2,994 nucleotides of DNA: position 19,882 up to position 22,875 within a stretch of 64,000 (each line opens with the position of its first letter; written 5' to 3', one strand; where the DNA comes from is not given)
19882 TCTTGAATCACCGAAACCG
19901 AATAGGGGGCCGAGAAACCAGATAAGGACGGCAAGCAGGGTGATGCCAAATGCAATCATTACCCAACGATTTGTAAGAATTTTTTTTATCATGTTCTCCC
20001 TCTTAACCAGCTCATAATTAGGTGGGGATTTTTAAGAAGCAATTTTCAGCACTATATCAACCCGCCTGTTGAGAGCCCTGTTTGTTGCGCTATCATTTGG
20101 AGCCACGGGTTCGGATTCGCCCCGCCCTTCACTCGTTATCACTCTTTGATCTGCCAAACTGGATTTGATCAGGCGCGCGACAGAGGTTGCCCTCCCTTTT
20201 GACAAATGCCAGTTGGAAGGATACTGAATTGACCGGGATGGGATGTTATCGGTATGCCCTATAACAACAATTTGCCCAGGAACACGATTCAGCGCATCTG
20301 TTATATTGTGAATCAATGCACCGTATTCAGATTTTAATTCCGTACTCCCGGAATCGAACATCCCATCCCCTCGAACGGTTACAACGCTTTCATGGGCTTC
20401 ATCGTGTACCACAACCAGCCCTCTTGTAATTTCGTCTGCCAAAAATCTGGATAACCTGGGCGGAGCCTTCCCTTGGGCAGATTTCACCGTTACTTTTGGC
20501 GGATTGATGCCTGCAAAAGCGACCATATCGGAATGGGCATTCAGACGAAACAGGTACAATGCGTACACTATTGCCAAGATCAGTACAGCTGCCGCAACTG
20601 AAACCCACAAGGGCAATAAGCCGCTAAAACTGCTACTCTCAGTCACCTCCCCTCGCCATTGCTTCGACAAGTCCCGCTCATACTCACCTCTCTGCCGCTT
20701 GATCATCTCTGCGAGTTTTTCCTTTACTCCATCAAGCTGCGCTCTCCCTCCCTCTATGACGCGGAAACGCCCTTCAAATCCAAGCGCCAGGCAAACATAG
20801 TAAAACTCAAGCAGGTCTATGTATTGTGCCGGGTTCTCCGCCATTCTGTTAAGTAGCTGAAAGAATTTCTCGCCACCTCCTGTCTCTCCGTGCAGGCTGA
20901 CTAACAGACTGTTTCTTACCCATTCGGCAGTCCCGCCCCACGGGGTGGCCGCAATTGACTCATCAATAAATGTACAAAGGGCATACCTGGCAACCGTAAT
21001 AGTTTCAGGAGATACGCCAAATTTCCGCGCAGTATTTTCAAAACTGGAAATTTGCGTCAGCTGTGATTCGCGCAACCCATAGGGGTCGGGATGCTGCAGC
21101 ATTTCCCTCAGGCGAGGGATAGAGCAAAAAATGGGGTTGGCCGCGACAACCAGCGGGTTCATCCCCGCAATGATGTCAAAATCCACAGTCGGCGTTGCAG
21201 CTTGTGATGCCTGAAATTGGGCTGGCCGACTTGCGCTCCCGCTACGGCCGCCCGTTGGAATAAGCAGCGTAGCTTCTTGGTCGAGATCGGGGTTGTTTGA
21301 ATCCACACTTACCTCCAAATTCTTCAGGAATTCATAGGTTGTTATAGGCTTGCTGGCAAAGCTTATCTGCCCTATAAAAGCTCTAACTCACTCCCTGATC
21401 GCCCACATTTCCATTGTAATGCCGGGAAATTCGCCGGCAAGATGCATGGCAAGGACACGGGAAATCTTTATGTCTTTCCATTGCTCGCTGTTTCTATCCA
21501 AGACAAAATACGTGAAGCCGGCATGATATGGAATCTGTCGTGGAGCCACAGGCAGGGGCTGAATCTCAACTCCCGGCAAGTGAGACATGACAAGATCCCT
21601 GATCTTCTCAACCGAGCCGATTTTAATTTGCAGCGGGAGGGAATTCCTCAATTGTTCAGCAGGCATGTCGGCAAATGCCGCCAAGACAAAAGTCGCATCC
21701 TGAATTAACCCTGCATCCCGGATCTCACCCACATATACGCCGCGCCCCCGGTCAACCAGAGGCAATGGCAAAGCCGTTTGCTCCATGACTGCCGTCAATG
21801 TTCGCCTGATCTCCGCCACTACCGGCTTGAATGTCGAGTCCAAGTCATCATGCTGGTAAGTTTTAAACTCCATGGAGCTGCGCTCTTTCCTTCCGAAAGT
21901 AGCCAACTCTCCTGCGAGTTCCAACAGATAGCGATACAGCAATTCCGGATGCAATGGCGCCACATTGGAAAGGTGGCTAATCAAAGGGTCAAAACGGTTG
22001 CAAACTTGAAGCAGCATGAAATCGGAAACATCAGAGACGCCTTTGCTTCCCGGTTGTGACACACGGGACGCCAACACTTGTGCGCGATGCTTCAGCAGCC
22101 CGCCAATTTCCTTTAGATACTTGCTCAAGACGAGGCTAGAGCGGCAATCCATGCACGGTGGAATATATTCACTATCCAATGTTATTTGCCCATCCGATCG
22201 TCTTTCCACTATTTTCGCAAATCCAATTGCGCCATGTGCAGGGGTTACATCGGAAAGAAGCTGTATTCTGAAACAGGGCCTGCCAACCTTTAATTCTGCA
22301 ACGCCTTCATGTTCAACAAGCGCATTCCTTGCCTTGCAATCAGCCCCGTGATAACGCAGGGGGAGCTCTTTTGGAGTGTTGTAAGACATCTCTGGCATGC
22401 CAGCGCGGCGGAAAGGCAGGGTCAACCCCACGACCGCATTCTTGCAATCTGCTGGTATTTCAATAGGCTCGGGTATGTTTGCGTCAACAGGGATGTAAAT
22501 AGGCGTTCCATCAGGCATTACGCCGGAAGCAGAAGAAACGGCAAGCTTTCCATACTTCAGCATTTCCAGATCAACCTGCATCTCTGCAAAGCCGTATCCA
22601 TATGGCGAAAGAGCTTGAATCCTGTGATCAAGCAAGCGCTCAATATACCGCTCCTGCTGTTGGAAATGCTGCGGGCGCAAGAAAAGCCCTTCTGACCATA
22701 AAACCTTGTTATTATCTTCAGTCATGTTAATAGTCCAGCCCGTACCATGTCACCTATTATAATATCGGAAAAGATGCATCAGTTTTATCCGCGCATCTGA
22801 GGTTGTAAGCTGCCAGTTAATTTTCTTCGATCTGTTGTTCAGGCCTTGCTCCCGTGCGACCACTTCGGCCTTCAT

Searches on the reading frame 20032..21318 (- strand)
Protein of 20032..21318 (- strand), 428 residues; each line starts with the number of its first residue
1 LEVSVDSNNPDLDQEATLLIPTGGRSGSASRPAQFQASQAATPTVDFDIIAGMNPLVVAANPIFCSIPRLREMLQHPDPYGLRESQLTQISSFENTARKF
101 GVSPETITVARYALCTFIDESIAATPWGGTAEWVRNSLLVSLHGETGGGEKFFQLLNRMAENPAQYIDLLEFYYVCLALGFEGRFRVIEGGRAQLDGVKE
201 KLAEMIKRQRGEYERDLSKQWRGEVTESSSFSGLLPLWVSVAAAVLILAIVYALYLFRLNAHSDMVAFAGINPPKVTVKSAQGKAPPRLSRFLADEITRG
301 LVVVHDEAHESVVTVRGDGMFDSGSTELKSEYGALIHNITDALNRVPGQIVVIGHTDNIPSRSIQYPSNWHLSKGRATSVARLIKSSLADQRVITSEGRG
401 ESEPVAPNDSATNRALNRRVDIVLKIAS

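Call 23: search_protein_families(library=pfam, max_evalue=0.0001, proteins=[window:20032-21318:-])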
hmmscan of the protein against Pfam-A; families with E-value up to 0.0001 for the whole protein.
window:20032-21318:- (428 aa): 2 families
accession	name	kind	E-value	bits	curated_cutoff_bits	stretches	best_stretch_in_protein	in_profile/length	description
PF09850.14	DotU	-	4.9e-67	226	27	1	55-256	1-203/205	Type VI secretion system protein DotU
PF00691.25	OmpA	-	4.6e-14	53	27.2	1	320-418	1-98/98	OmpA family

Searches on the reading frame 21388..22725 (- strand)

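Call 23: search_protein_families(library=pfam, max_evalue=0.0001, proteins=[window:21388-22725:-])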
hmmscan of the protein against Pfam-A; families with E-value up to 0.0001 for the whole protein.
window:21388-22725:- (445 aa): 1 family
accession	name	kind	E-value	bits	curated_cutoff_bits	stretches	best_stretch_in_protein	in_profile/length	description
PF05936.17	T6SS_VasE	-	1.7e-143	478.9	23.4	1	20-443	1-429/429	Bacterial Type VI secretion, VC_A0110, EvfL, ImpJ, VasE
